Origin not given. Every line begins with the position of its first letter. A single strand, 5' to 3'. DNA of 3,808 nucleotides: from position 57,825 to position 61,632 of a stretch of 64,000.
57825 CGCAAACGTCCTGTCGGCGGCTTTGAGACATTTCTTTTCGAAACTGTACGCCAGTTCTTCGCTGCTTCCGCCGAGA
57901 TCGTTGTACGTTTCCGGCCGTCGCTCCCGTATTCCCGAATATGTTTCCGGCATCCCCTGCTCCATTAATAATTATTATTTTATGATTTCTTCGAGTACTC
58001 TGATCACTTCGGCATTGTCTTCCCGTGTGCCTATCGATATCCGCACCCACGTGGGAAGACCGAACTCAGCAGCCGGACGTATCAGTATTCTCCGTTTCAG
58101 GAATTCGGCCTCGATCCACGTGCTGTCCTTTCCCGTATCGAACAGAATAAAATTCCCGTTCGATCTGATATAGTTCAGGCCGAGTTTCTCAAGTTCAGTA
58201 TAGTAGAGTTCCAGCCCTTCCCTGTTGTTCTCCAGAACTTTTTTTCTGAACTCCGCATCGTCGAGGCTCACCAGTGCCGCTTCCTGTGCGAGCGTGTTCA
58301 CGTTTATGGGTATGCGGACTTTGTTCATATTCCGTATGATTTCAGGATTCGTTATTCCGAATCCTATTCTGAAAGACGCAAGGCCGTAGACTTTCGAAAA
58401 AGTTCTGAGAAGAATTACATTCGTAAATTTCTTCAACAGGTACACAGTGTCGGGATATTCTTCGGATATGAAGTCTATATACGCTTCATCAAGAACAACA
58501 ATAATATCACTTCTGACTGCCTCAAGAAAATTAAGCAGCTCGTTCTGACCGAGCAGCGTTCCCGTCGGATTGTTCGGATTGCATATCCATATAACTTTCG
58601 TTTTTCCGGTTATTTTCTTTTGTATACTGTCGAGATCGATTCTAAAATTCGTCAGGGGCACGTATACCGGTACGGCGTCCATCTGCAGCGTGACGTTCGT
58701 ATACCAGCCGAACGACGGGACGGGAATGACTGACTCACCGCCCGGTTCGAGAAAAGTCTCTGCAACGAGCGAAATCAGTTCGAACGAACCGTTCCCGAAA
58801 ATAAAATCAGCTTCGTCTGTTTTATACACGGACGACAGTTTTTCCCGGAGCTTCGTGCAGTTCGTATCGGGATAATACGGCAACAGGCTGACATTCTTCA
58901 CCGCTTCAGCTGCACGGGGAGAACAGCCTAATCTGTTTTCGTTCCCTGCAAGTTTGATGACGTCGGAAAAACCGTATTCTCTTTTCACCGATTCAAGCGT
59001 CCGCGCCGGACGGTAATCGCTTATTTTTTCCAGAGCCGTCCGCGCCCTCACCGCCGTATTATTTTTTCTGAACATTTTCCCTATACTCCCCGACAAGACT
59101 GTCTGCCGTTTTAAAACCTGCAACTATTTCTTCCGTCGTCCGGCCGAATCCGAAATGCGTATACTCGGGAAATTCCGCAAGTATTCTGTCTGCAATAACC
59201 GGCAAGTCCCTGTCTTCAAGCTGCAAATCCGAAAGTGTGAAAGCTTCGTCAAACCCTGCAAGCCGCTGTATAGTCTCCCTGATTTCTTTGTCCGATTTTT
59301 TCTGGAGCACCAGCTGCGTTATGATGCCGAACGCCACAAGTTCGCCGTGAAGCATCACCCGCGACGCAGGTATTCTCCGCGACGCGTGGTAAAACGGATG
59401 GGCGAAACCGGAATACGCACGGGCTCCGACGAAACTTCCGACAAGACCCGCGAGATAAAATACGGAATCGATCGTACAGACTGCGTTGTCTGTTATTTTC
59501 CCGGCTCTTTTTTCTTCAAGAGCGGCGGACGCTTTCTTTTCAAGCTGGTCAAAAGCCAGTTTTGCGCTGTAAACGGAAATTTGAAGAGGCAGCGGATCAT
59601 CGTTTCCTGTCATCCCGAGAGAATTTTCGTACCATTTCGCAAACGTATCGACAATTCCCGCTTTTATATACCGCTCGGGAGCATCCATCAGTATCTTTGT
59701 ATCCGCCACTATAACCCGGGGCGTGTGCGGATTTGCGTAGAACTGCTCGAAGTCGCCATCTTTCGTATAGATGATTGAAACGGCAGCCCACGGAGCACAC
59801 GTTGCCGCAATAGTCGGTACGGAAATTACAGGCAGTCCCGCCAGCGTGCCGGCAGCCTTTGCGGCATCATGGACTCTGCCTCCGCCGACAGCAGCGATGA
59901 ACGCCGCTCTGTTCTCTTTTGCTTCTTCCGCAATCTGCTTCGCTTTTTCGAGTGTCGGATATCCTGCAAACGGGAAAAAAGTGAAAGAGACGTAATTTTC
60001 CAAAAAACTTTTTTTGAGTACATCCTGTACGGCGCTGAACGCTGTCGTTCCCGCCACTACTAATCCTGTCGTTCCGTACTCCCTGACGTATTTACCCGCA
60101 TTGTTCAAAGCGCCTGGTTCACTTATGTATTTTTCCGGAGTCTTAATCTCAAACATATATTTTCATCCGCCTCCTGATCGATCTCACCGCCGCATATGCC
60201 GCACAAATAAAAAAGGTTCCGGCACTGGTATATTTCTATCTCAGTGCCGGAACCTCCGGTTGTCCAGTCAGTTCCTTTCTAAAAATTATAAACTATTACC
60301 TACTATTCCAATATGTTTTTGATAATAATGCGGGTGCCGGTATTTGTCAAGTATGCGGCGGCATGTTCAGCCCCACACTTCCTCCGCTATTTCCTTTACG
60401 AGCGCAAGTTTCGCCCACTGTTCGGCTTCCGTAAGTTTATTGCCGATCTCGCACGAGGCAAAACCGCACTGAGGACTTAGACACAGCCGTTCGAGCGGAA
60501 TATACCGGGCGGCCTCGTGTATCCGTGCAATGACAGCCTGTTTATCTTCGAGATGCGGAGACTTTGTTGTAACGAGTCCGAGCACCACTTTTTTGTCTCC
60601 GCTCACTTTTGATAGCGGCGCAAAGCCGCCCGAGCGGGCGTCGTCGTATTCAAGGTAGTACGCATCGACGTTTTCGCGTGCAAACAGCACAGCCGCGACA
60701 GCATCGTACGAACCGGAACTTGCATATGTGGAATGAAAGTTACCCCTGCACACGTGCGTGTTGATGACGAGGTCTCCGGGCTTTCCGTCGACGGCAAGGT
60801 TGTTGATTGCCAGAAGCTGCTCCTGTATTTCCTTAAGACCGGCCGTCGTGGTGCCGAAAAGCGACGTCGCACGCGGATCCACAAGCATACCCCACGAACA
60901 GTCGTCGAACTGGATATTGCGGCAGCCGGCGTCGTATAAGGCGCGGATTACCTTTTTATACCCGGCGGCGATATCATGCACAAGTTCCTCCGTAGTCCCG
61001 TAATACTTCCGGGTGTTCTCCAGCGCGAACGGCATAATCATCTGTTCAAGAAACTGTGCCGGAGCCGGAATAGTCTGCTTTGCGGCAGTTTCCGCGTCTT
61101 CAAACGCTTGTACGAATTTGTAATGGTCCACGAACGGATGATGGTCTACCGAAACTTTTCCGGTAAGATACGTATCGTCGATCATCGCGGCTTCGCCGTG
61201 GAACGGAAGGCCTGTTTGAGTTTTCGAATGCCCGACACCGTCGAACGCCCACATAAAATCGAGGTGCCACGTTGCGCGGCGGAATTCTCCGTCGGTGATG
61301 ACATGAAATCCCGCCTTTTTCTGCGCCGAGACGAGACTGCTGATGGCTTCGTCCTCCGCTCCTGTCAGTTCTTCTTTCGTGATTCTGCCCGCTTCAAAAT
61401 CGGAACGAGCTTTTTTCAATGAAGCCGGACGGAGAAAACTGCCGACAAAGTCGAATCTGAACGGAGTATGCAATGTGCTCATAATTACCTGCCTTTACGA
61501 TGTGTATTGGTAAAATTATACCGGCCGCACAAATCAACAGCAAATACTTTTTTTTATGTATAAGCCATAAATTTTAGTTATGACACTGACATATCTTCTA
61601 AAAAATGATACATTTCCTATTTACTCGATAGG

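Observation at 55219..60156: Orphan nitrogenase-like D/K pair in a sulfur-wired operon with Fe-ADH-like and aminotransferase genes (candidate Mar-like C-S bond reductase)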

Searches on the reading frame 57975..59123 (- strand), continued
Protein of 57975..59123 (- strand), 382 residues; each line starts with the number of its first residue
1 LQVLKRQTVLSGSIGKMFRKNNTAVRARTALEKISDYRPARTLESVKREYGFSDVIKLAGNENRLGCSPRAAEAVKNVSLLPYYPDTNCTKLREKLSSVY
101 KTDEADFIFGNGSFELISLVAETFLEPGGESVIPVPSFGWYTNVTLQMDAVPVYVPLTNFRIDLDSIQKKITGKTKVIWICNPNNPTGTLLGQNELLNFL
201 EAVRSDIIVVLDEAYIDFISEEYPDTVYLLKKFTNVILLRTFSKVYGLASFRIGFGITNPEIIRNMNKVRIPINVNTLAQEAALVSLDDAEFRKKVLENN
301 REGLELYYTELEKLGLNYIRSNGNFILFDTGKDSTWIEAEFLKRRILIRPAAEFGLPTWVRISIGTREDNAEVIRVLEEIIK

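Call 82: find_encoding_contigs(protein=P0370, flank=8000, max_places=1)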
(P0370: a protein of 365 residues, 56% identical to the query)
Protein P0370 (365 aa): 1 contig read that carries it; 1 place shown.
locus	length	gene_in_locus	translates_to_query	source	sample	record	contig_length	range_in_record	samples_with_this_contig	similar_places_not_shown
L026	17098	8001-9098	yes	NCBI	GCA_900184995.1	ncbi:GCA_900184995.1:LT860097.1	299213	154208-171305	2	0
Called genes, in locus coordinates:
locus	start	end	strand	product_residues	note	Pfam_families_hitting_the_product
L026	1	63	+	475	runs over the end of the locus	PF00232:Glyco_hydro_1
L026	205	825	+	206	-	PF00881:Nitroreductase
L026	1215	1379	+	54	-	PF10055:DUF2292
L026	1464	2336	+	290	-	PF04055:Radical_SAM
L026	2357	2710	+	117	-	PF02579:Nitro_FeMo-Co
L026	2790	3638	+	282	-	PF00142:Fer4_NifH, PF01656:CbiA, PF02374:ArsA_ATPase (faint), PF03308:MeaB (weak), PF10609:ParA (weak), PF13614:AAA_31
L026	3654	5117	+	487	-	PF00148:Oxidored_nitro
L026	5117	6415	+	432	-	PF00148:Oxidored_nitro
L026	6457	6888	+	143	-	PF02579:Nitro_FeMo-Co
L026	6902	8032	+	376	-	PF00465:Fe-ADH, PF13685:Fe-ADH_2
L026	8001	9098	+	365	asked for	PF00155:Aminotran_1_2, PF01041:DegT_DnrJ_EryC1 (weak)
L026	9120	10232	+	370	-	PF12974:Phosphonate-bd, PF09084:NMT1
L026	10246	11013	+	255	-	PF00528:BPD_transp_1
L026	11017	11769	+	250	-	PF02463:SMC_N (faint), PF00005:ABC_tran, PF13304:AAA_21 (faint)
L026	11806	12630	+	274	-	PF00497:SBP_bac_3, PF12974:Phosphonate-bd (weak)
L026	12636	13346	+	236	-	PF00528:BPD_transp_1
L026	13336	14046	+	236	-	PF00528:BPD_transp_1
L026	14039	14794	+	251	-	PF02463:SMC_N (weak), PF13476:AAA_23 (weak), PF00005:ABC_tran, PF13304:AAA_21 (weak)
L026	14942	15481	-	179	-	PF00936:BMC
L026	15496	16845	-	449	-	PF01512:Complex1_51K, PF10531:SLBB (weak), PF13534:Fer4_17, PF13375:RnfC_N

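Call 92: search_protein_families(library=ncbifam, proteins=[L024:9179-10252:+, L025:4244-5278:+, L026:9120-10232:+], max_evalue=0.000001)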
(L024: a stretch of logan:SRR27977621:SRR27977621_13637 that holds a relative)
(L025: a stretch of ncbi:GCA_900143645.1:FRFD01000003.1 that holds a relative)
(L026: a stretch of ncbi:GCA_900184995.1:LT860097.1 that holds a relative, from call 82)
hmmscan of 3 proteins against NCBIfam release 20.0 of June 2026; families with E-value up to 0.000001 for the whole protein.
L024:9179-10252:+ (357 aa): 6 families
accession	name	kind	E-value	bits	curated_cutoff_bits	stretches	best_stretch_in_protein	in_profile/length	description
TIGR01728.1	SsuA_fam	subfamily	5.9e-47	160.3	163.5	1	60-345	2-288/290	aliphatic sulfonate ABC transporter substrate-binding protein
NF008588.0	PRK11553.1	subfamily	3e-31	108.6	299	1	88-339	61-306/319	aliphatic sulfonate ABC transporter substrate-binding protein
TIGR02122.1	TRAP_TAXI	subfamily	9.6e-13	47.7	84.35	1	91-212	69-197/320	TAXI family TRAP transporter solute-binding subunit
TIGR01729.1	taurine_ABC_bnd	equivalog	7.3e-11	42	304.25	1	79-258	23-202/300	taurine ABC transporter substrate-binding protein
TIGR03427.1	ABC_peri_uca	equivalog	2e-08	33.8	333.9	1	123-331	74-285/328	putative urea ABC transporter substrate-binding protein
TIGR01098.1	3A0109s03R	subfamily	2.3e-08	33.9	112.05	1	19-165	7-147/253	phosphate/phosphite/phosphonate ABC transporter substrate-binding protein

L025:4244-5278:+ (344 aa): 5 families
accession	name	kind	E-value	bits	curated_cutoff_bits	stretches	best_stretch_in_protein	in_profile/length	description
TIGR01728.1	SsuA_fam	subfamily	3.9e-46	157.6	163.5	1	57-332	15-289/290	aliphatic sulfonate ABC transporter substrate-binding protein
NF008588.0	PRK11553.1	subfamily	1.5e-28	99.7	299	1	70-325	57-306/319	aliphatic sulfonate ABC transporter substrate-binding protein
TIGR02122.1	TRAP_TAXI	subfamily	8e-12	44.6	84.35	1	3-199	1-198/320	TAXI family TRAP transporter solute-binding subunit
TIGR03427.1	ABC_peri_uca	equivalog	4.1e-09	36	333.9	1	135-320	97-288/328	putative urea ABC transporter substrate-binding protein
TIGR01098.1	3A0109s03R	subfamily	2.7e-07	30.3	112.05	0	7-209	5-211/253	phosphate/phosphite/phosphonate ABC transporter substrate-binding protein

L026:9120-10232:+ (370 aa): 5 families
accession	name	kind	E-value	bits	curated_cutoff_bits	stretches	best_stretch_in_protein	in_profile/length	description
TIGR01728.1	SsuA_fam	subfamily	1.6e-45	155.6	163.5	1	82-359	16-289/290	aliphatic sulfonate ABC transporter substrate-binding protein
NF008588.0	PRK11553.1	subfamily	1.6e-27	96.3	299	1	94-351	56-305/319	aliphatic sulfonate ABC transporter substrate-binding protein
TIGR03427.1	ABC_peri_uca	equivalog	7.5e-11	41.8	333.9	1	108-237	49-175/328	putative urea ABC transporter substrate-binding protein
TIGR02122.1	TRAP_TAXI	subfamily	1.1e-10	40.9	84.35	1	134-224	106-198/320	TAXI family TRAP transporter solute-binding subunit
TIGR01729.1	taurine_ABC_bnd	equivalog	1.7e-10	40.8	304.25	1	93-240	26-171/300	taurine ABC transporter substrate-binding protein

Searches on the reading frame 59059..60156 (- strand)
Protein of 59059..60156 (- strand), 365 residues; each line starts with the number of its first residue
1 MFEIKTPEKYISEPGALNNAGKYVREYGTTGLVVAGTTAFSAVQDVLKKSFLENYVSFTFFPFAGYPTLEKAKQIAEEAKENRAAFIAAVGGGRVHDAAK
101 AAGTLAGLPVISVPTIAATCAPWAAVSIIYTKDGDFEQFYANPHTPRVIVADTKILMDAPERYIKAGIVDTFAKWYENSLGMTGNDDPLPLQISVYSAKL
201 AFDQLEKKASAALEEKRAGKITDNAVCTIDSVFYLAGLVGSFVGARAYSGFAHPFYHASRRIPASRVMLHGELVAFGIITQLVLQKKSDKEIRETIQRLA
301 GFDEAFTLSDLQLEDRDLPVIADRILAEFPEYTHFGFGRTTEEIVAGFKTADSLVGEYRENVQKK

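Call 3: search_protein_families(library=pfam, proteins=[window:59059-60156:-], max_evalue=0.01)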
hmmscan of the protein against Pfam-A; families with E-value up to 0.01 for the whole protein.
window:59059-60156:- (365 aa): 3 families
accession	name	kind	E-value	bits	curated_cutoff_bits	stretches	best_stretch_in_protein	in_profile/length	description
PF00465.25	Fe-ADH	-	3.9e-26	92.1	31.3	1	7-153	1-168/168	Iron-containing alcohol dehydrogenase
PF13685.12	Fe-ADH_2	-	2.6e-19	70.1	28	1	13-160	3-149/149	Iron-containing alcohol dehydrogenase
PF01761.26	DHQ_synthase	-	0.0041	17.2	24.2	0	69-117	16-66/115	3-dehydroquinate synthase N-terminal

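Call 4: search_protein_families(library=ncbifam, proteins=[window:59059-60156:-], max_evalue=0.01)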
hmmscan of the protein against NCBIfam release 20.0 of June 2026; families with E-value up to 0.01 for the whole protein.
window:59059-60156:- (365 aa): 16 families
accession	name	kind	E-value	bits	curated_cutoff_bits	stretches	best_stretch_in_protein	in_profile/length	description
NF006941.0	PRK09423.1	subfamily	8.7e-62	209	336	1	4-361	5-365/367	glycerol dehydrogenase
NF053832.1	GlycoaldRedHalo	equivalog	2.9e-49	168.1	550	1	4-354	5-358/363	glycolaldehyde reductase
NF047954.1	PrpdilGlycDhGldA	equivalog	5e-45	154.3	700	1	4-353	5-357/365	bifunctional L-1,2-propanediol dehydrogenase/glycerol dehydrogenase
NF007880.0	PRK10586.1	equivalog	1.6e-42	145.8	429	1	6-318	11-321/362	oxidoreductase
NF002022.0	PRK00843.1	equivalog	6.3e-27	94.5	413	1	4-300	8-297/350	NAD(P)-dependent glycerol-1-phosphate dehydrogenase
NF050025.1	SulfAcetaldRedSarD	equivalog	2.1e-08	33.4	700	1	2-107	3-111/385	sulfoacetaldehyde reductase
NF011717.0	PRK15138.1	equivalog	5.4e-07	29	645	1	107-181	130-205/387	alcohol dehydrogenase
NF010378.0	PRK13805.1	equivalog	1.6e-06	26.2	951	1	4-102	459-560/872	bifunctional acetaldehyde-CoA/alcohol dehydrogenase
TIGR01357.1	aroB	equivalog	2.3e-06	27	305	0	73-168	72-169/344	3-dehydroquinate synthase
TIGR02638.1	lactal_redase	equivalog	7.4e-06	25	523.15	0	43-105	45-108/379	lactaldehyde reductase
NF041833.1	Fe_ADH_ErcA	equivalog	1.5e-05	24.3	550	1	10-105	11-109/382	alcohol dehydrogenase-like regulatory protein ErcA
NF058672.1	4HyButDHCUPNE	equivalog_domain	3.2e-05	23.3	500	0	108-185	131-208/378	4-hydroxybutyrate dehydrogenase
NF007911.0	PRK10624.1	equivalog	6.7e-05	22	537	1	50-107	53-111/382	lactaldehyde reductase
NF007363.0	PRK09860.1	equivalog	0.00089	18.5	581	0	15-102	17-107/383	L-threonine dehydrogenase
NF053866.1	CholDhdGbsBBac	equivalog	0.0033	16.1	550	1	4-104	12-115/392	choline dehydrogenase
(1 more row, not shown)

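Call 65: search_solved_structures(query=window:59059-60156:-, max_evalue=1e-15)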
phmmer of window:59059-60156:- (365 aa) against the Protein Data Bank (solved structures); distinct sequences matched with E-value up to 1e-15: 11.
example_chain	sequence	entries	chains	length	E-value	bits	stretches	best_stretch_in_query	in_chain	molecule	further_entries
8goa_A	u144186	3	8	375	3.1e-41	144.9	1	4-353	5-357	Glycerol dehydrogenase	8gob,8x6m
5zxl_A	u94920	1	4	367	3.2e-41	144.9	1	4-353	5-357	Glycerol dehydrogenase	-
6csj_A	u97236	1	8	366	2.8e-39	138.5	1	4-360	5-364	Glycerol dehydrogenase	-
8k1g_A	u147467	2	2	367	5.8e-39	137.4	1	4-352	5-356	Glycerol dehydrogenase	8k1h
5xn8_A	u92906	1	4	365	5e-36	127.8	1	4-354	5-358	Glycerol Dehydrogenase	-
1jpu_A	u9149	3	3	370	1.6e-34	122.8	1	6-362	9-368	glycerol dehydrogenase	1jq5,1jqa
13go_A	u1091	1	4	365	3.9e-32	115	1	5-356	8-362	Glycerol dehydrogenase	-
4mca_A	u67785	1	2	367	8.7e-32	113.8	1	4-297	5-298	Glycerol dehydrogenase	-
1ta9_A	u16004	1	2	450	2.1e-28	102.7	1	6-323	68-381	glycerol dehydrogenase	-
1kq3_A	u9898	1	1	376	3.7e-28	101.9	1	7-361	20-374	glycerol dehydrogenase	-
3uhj_A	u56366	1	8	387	3.1e-27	98.9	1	7-324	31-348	Probable glycerol dehydrogenase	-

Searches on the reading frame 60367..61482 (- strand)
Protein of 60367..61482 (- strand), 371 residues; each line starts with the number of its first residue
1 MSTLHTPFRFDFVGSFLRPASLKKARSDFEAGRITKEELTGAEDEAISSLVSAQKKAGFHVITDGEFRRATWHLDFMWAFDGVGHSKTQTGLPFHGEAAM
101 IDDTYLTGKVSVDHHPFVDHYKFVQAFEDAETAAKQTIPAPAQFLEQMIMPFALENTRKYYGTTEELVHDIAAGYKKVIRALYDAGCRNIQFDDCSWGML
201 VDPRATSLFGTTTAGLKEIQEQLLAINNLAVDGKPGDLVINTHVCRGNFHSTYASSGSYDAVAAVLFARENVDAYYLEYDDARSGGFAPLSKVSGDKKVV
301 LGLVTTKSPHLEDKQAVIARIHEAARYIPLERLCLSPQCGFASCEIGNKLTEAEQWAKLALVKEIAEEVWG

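Call 3: search_protein_families(library=pfam, proteins=[window:60367-61482:-], max_evalue=0.01)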
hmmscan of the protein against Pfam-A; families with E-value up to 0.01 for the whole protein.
window:60367-61482:- (371 aa): 2 families
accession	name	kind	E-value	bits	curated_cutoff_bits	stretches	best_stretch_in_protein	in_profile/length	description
PF01717.24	Meth_synt_2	-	1.8e-19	70.7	21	1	13-345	6-307/324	Cobalamin-independent synthase, Catalytic domain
PF08267.18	Meth_synt_1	-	0.00011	22.3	27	0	152-212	161-221/313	Cobalamin-independent synthase, N-terminal domain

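Call 4: search_protein_families(library=ncbifam, proteins=[window:60367-61482:-], max_evalue=0.01)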
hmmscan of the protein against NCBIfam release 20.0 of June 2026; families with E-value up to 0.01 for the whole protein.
window:60367-61482:- (371 aa): 9 families
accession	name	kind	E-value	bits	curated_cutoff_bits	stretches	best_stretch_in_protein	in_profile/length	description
NF005085.0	PRK06520.1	subfamily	5.1e-113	377.9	313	1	1-370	1-368/368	5-methyltetrahydropteroyltriglutamate--homocysteine S-methyltransferase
NF004875.0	PRK06233.1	equivalog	1.8e-111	372.6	576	1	3-370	5-372/373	vitamin B12 independent methionine synthase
NF003317.0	PRK04326.1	equivalog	4.7e-23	81.9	406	1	12-342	13-301/340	methionine synthase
NF006589.0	PRK09121.1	equivalog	3.3e-15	56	392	1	12-202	9-187/342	methionine synthase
NF003556.0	PRK05222.1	equivalog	3e-12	46.3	541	1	13-70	425-482/750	5-methyltetrahydropteroyltriglutamate--homocysteine S-methyltransferase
NF002119.0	PRK00957.1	equivalog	1.8e-11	43.8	258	2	37-194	28-165/306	methionine synthase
TIGR01371.1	met_syn_B12ind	equivalog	1.1e-10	41.2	929.95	1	13-70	431-488/754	5-methyltetrahydropteroyltriglutamate--homocysteine S-methyltransferase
NF006350.0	PRK08575.1-4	equivalog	1.7e-05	24.4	361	1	12-179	6-165/309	5-methyltetrahydropteroyltriglutamate--homocysteine methyltransferase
NF006349.0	PRK08575.1-2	equivalog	0.0041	16.5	322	0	10-184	5-170/323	5-methyltetrahydropteroyltriglutamate--homocysteine methyltransferase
